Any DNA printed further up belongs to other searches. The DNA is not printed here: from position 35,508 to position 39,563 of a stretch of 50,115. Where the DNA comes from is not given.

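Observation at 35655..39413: Four-enzyme fusion (CgeB-like GT + FkbM MTase + class I MTase + CE4 deacetylase), translationally coupled to the mega-GT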

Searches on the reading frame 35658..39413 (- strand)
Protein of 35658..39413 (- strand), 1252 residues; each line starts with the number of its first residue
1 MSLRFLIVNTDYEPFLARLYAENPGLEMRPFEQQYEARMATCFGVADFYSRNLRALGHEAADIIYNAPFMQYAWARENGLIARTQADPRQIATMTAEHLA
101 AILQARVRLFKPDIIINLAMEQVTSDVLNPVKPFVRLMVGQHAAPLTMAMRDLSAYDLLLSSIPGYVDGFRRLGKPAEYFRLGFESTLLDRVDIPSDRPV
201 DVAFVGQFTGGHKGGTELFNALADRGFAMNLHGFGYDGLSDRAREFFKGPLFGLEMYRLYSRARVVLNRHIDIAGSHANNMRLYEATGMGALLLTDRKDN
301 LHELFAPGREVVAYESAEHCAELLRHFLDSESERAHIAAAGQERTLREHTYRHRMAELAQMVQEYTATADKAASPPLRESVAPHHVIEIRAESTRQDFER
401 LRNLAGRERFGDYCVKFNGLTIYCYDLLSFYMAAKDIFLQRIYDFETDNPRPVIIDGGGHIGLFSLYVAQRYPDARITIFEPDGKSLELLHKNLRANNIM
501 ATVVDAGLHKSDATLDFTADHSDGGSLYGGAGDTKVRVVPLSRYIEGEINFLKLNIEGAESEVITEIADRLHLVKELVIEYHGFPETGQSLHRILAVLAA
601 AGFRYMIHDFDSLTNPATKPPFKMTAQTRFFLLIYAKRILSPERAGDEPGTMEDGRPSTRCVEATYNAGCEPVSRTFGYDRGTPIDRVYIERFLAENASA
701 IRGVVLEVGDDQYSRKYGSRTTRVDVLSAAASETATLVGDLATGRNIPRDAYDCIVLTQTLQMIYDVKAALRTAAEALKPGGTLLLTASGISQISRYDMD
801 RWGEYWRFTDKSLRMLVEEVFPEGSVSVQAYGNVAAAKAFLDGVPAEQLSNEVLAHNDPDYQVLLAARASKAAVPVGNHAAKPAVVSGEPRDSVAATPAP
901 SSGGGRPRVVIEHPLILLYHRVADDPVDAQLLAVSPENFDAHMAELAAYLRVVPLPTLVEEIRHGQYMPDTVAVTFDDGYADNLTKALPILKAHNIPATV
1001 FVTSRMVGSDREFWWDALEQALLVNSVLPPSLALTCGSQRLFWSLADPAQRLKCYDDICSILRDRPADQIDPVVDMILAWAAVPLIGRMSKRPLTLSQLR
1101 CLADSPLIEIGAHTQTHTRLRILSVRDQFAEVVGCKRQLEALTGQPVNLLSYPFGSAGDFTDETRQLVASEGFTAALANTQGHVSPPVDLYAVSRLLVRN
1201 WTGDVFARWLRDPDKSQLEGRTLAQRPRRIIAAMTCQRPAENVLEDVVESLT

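Call 6: search_protein_families(library=pfam, proteins=[window:35658-39413:-], max_evalue=0.1)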
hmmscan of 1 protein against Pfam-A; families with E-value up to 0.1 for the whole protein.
window:35658-39413:- (1252 aa): 9 families
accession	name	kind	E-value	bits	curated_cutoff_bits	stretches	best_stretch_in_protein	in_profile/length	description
PF13524.12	Glyco_trans_1_2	-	4.5e-34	117.9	25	1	218-359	5-143/144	Glycosyl transferase-like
PF01522.26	Polysacc_deac_1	-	2.8e-22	79.4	23.1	2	969-1010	6-47/124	Polysaccharide deacetylase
PF05050.19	Methyltransf_21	-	4.9e-11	43.5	22.7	1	456-605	1-173/173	Methyltransferase FkbM domain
PF13489.12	Methyltransf_23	-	5.3e-09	36.5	27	1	735-809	77-135/164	Methyltransferase domain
PF08241.18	Methyltransf_11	-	7.5e-06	26.9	21.2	1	736-785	46-94/95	Methyltransferase domain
PF13649.12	Methyltransf_25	-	1.6e-05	25.9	27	0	736-782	50-97/97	Methyltransferase domain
PF08242.18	Methyltransf_12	-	2.2e-05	25.5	30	1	742-784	64-98/98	Methyltransferase domain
PF05175.20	MTS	-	0.00015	21.9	23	1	453-505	34-87/170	Methyltransferase small domain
PF13847.12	Methyltransf_31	-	0.048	13.8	27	0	749-789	72-112/145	Methyltransferase domain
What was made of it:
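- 38298..39413 (-): Domain 1, aa 1-372: GT-B fold glycosyltransferase (PF13524 Glyco_trans_1_2). It carries the conserved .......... motif at aa 279-288. Pfam E = 4.5e-34 (call 6).
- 36789..37409 (-): Domain 3, aa ~669-875: class I SAM-methyltransferase fold with an atypical motif I (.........) and the family signature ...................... PF13489 at 36.5 bits and PF08241 at 26.9 bits, aligned from motif II onward only (call 6).
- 35769..36677 (-): Domain 4, aa ~913-1215: CE4 deacetylase of NodB2 (PgaB/IcaB/PplD) topology. Motifs: LLYH920, TFD977D978GY, H1113TQTH1117, SYPFG 1151-1155. PF01522 E = 2.8e-22 (call 6).
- On CE4 deacetylase, NodB2 (PgaB/IcaB/PplD-like) topology: 79.4 bits against 23.1, in two stretches (call 6).
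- On Class I SAM-dependent methyltransferase: PF13489 at 36.5 against 27 and PF08241 at 26.9 against 21.2 (call 6).
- On GT-B glycosyltransferase, Glyco_trans_1_2 (CgeB-like) domain: 117.9 bits against 25 (call 6).
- Checked: All four pass Pfam's curated cut-offs (call 6):
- The class I MT lacks the canonical GxGxG loop, and Pfam aligns only its C-terminal half (call 6), so SAM binding is inferred from fold and conservation. The domain scores above the curated cut-offs for PF13489 and PF08241 (call 6).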

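Call 7: search_protein_families(library=ncbifam, proteins=[window:35658-39413:-], max_evalue=0.1)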
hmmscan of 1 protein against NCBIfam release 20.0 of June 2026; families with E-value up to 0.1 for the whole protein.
window:35658-39413:- (1252 aa): 14 families
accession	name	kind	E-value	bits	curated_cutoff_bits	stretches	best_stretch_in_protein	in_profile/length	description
TIGR01444.1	fkbM_fam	subfamily_domain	7.1e-18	65.4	37.7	1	453-582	1-143/143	FkbM family methyltransferase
TIGR03938.2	deacetyl_PgaB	equivalog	5.9e-14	51.3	321.9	1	915-1004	4-98/621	poly-beta-1,6-N-acetyl-D-glucosamine N-deacetylase PgaB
NF011177.0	PRK14582.1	equivalog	2.2e-09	36.2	923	1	914-1000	49-137/671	poly-beta-1,6-N-acetyl-D-glucosamine N-deacetylase PgaB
TIGR03933.1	PIA_icaB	equivalog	1e-07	31.7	248.35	1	932-1011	33-113/245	intercellular adhesin biosynthesis polysaccharide N-deacetylase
TIGR02764.1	spore_ybaN_pdaB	equivalog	1.8e-06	27.8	237.4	1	971-1007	7-44/191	polysaccharide deacetylase family sporulation protein PdaB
NF011176.0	PRK14581.1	equivalog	1.1e-05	23.8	1091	1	915-1000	50-137/673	poly-beta-1,6-N-acetyl-D-glucosamine N-deacetylase PgaB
TIGR02884.1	spore_pdaA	equivalog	0.00014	21.6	298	1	971-1012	38-80/224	delta-lactam-biosynthetic de-N-acetylase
TIGR04243.1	nodulat_NodB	equivalog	0.00089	18.8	240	0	971-1006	3-39/197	chitooligosaccharide deacetylase NodB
NF010703.0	PRK14103.1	equivalog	0.014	14.8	320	0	746-790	84-128/256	trans-aconitate 2-methyltransferase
TIGR02469.1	CbiT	equivalog_domain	0.02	15.1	78.3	0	451-504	20-73/124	precorrin-6Y C5,15-methyltransferase (decarboxylating) subunit CbiT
TIGR02072.1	BioC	equivalog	0.03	14.1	184.95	1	734-788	81-134/244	malonyl-ACP O-methyltransferase BioC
NF006138.0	PRK08287.1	equivalog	0.053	13.4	210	0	454-505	35-86/189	decarboxylating cobalt-precorrin-6B (C(15))-methyltransferase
NF001240.0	PRK00216.1-1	equivalog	0.06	12.4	378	0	747-786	129-168/251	bifunctional demethylmenaquinone methyltransferase/2-methoxy-6-polyprenyl-1,4-benzoquinol methylase UbiE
NF045822.1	PgAcgDacpgdA2_Bac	equivalog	0.075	12.3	400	0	973-1007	73-107/274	peptidoglycan-N-acetylglucosamine deacetylase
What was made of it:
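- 37494..38216 (-): Domain 2, aa ~400-640: FkbM-family methyltransferase with a conserved N-terminal extension (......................). PF05050 E = 4.9e-11 and TIGR01444 E = 7.1e-18 (calls 6, 7).
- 35769..36677 (-): TIGR03938 (PgaB) gives a partial hit (call 7).
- On FkbM-family methyltransferase (PF05050 / TIGR01444): PF05050 at 43.5 against 22.7 and TIGR01444 at 65.4 against 37.7 (calls 6, 7).
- On WbdD/WsaE-type chain-length terminator: No kinase domain was hit in the protein (calls 6, 7).
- Closest known: NodB + NodS of rhizobial Nod-factor synthesis. Different: The NodB and NodS profiles give no meaningful match (NodB TIGR04243 at 18.8 bits against a cut-off of 240, call 7).
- Checked: PF05050, 43.5 bits (22.7), aa 456-605, plus TIGR01444 at 65.4 bits (37.7) (call 7);
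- Profile hits for all four domains (calls 6, 7).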

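Call 12: find_homologous_proteins(query=window:35658-39413:-, max_evalue=1e-10)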
Query window:35658-39413:- (1252 aa): 52 proteins with E <= 1e-10 among 8000 candidates.
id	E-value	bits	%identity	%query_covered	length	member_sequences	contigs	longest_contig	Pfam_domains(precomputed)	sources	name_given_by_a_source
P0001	0.0e+0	2858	100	100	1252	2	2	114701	PF13489.13,PF13649.13,PF01522.27,PF05050.20,PF13524.13,PF08241.19,PF08242.19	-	-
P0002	0.0e+0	2534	90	100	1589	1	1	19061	PF13489.13,PF13641.13,PF13649.13,PF01522.27,PF05050.20,PF13524.13,PF00535.33,PF08241.19,PF08242.19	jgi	-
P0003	0.0e+0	1537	57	99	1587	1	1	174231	PF13489.13,PF13641.13,PF01522.27,PF05050.20,PF13524.13,PF00535.33,PF08242.19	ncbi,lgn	-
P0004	0.0e+0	1494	55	98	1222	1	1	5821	PF13847.13,PF13489.13,PF05175.21,PF13649.13,PF01522.27,PF05050.20,PF13524.13,PF08241.19,PF08242.19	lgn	-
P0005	0.0e+0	1421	54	69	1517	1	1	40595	PF13847.13,PF00398.27,PF13489.13,PF05175.21,PF13649.13,PF01522.27,PF05050.20,PF13524.13,PF08241.19,PF08242.19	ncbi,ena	-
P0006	0.0e+0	1276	49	98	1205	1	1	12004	PF13489.13,PF01522.27,PF05050.20,PF13524.13,PF08241.19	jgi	jgi:FkbM family methyltransferase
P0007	0.0e+0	1116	45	98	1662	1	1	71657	PF13489.13,PF13649.13,PF01522.27,PF05050.20,PF13524.13,PF13432.13,PF08241.19,PF08242.19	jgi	jgi:FkbM family methyltransferase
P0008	0.0e+0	1099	45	98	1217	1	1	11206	PF13489.13,PF01522.27,PF05050.20,PF13524.13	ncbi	-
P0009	0.0e+0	1090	44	98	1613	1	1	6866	PF13489.13,PF13431.13,PF13414.13,PF01522.27,PF13524.13,PF13176.13,PF13428.13,PF08241.19,PF13374.13,PF13847.13,PF14559.13,PF13649.13,PF05050.20,PF00515.35,PF13424.13,PF13432.13,PF13181.13,PF01209.25,PF08242.19,PF07719.24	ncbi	ncbi:MAG: FkbM family methyltransferase [Nitrospirota bacterium]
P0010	0.0e+0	1088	43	98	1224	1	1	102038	PF01522.27,PF05050.20,PF13524.13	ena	-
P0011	0.0e+0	1084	43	98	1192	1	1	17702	PF13489.13,PF13649.13,PF01522.27,PF05050.20,PF13524.13,PF08241.19,PF08242.19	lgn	-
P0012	0.0e+0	1077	53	46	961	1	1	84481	PF13489.13,PF01522.27,PF13524.13,PF08241.19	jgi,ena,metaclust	metaclust:\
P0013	0.0e+0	1072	44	98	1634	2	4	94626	PF13489.13,PF13414.13,PF01522.27,PF13524.13,PF13428.13,PF08241.19,PF13847.13,PF14559.13,PF13649.13,PF05050.20,PF00515.35,PF13424.13,PF13432.13,PF01209.25,PF08242.19,PF07719.24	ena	-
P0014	0.0e+0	1071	45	99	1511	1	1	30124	PF13847.13,PF13489.13,PF05175.21,PF13649.13,PF01522.27,PF05050.20,PF13524.13,PF08241.19,PF08242.19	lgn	-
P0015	0.0e+0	1038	52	45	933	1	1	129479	PF13489.13,PF01522.27,PF13524.13,PF08241.19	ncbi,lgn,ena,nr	ncbi:MAG: polysaccharide deacetylase family protein [Planctomycetes bacterium]|nr:polysaccharide dea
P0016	0.0e+0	1017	45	99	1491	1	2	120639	PF13489.13,PF01522.27,PF05050.20,PF13524.13,PF08241.19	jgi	jgi:FkbM family methyltransferase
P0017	1.9e-297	1008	43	98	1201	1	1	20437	PF13489.13,PF13649.13,PF01522.27,PF05050.20,PF13524.13,PF08241.19,PF08242.19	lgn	-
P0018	2.1e-295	1001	44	98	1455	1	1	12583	PF13489.13,PF01522.27,PF05050.20,PF13524.13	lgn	-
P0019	4.6e-285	967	53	67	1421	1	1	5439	PF13847.13,PF13489.13,PF05175.21,PF05159.21,PF13649.13,PF01522.27,PF05050.20,PF08241.19,PF08242.19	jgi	jgi:FkbM family methyltransferase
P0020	7.2e-282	956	41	98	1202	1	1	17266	PF13649.13,PF01522.27,PF05050.20,PF13524.13,PF08241.19,PF08242.19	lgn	-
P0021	4.9e-279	947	52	45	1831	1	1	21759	PF13847.13,PF13489.13,PF06325.20,PF05175.21,PF13649.13,PF01522.27,PF05050.20,PF08241.19,PF08242.19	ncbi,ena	-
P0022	1.4e-270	919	51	67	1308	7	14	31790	PF13489.13,PF01522.27,PF05050.20,PF08242.19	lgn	-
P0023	1.9e-270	919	53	67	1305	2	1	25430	PF13489.13,PF13649.13,PF01522.27,PF05050.20,PF08241.19,PF08242.19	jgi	jgi:FkbM family methyltransferase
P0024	1.3e-268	913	48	69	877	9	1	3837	PF13489.13,PF05050.20,PF13524.13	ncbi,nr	ncbi:MAG: FkbM family methyltransferase [Deltaproteobacteria bacterium]|nr:FkbM family methyltransfe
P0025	6.8e-267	907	60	20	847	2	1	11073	PF13489.13,PF01522.27,PF05050.20,PF13524.13,PF08241.19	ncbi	ncbi:MAG: FkbM family methyltransferase, partial [Phycisphaerae bacterium]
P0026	9.2e-265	900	44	86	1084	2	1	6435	PF13489.13,PF01522.27,PF05050.20,PF13524.13,PF08241.19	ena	-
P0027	4.6e-264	897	50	66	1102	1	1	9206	PF13489.13,PF13649.13,PF01522.27,PF05050.20,PF08241.19,PF08242.19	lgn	-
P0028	3.3e-263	895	50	66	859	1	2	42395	PF13489.13,PF01522.27,PF05050.20,PF08241.19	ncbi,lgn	-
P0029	2.8e-252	858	59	20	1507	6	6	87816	PF13489.13,PF04230.20,PF13186.12,PF01522.27,PF04055.28,PF05050.20,PF08241.19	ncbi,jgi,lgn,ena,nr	ncbi:MAG TPA: hypothetical protein DDW84_07135 [Phycisphaerales bacterium]|nr:hypothetical protein [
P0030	1.8e-247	842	49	66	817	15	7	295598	PF13489.13,PF01522.27,PF05050.20,PF08241.19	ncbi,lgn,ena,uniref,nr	ncbi:FkbM family methyltransferase [Trichlorobacter lovleyi]|uniref:FkbM family methyltransferase n=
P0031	6.9e-245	834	50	67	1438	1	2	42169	PF14559.13,PF13489.13,PF01522.27,PF05050.20,PF04464.21,PF08241.19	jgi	jgi:surface carbohydrate biosynthesis protein/FkbM family methyltransferase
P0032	6.0e-244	831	48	66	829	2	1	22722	PF13489.13,PF01522.27,PF05050.20,PF08242.19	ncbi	-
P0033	4.2e-239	815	47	28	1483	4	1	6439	PF13847.13,PF13489.13,PF13186.12,PF13649.13,PF01522.27,PF05050.20,PF08241.19,PF08242.19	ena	-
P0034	6.5e-237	807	54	31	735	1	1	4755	PF01522.27,PF13524.13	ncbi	-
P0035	9.5e-224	764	46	66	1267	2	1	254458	PF13847.13,PF13489.13,PF00534.27,PF01522.27,PF05050.20,PF13524.13,PF13439.13,PF08241.19,PF08242.19,PF13692.13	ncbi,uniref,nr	ncbi:FkbM family methyltransferase [Desulfovibrio sp. JC010]|uniref:FkbM family methyltransferase n=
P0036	2.0e-214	733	49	22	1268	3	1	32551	PF00534.27,PF01522.27,PF05050.20,PF13524.13,PF13439.13,PF20706.4,PF13692.13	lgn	-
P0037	4.6e-171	589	51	46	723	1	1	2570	PF13489.13,PF13469.13,PF13649.13,PF05050.20,PF00685.34,PF08241.19,PF08242.19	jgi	-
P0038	1.9e-146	508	47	46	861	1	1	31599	PF13489.13,PF04230.20,PF01522.27,PF08241.19,PF08242.19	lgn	-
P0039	2.2e-83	299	34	47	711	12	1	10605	PF05050.20,PF13524.13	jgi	jgi:FkbM family methyltransferase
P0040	7.9e-83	297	41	29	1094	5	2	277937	PF13489.13,PF13579.13,PF13524.13,PF13439.13,PF08241.19,PF08242.19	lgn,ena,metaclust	metaclust:\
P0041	1.0e-82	297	41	30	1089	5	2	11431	PF13489.13,PF13524.13,PF08241.19,PF08242.19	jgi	-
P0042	2.0e-82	296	42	29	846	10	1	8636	PF13489.13,PF13524.13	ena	-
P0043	1.7e-78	283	40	29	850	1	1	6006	PF13489.13,PF13524.13,PF13439.13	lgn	-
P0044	9.4e-66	241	38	30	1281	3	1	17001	PF13847.13,PF13489.13,PF13649.13,PF04055.28,PF13524.13,PF01209.25,PF08241.19,PF08242.19,PF02310.25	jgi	jgi:radical SAM superfamily enzyme YgiQ (UPF0313 family)/SAM-dependent methyltransferase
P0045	1.1e-64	237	39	29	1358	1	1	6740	PF13847.13,PF13489.13,PF13186.12,PF13649.13,PF04055.28,PF13524.13,PF08241.19,PF08242.19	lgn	-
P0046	7.9e-60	221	37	29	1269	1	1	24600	PF07021.19,PF13847.13,PF13489.13,PF13649.13,PF05050.20,PF13524.13,PF01209.25,PF08241.19,PF08242.19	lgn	-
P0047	2.6e-48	183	46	17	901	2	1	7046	PF13489.13,PF13524.13,PF08242.19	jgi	jgi:putative methyltransferase (TIGR04325 family)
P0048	6.4e-40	155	48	10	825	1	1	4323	PF13524.13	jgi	jgi:hypothetical protein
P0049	8.1e-15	72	30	18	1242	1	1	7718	PF13489.13,PF13431.13,PF10111.15,PF13524.13,PF13176.13,PF13428.13,PF00535.33,PF08241.19,PF07021.19,PF13847.13,PF14559.13,PF13641.13,PF13649.13,PF00515.35,PF13424.13,PF13432.13,PF13181.13,PF01209.25,PF08242.19,PF07719.24,PF13174.13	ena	-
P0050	3.8e-11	60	36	12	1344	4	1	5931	PF13489.13,PF13431.13,PF10111.15,PF13414.13,PF13524.13,PF13428.13,PF00535.33,PF13374.13,PF07721.21,PF14559.13,PF13632.13,PF13641.13,PF13371.13,PF00515.35,PF13424.13,PF13432.13,PF13181.13,PF07719.24,PF13174.13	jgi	jgi:O-antigen biosynthesis protein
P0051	4.7e-11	59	30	12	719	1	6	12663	PF13524.13,PF13692.13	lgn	-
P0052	6.3e-11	59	34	9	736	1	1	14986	PF13524.13,PF13439.13,PF13692.13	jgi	jgi:spore maturation protein CgeB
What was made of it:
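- On GT-B glycosyltransferase, Glyco_trans_1_2 (CgeB-like) domain: One distant hit is labelled CgeB by JGI (P0052, 34% identity over 9% of the query, call 12).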
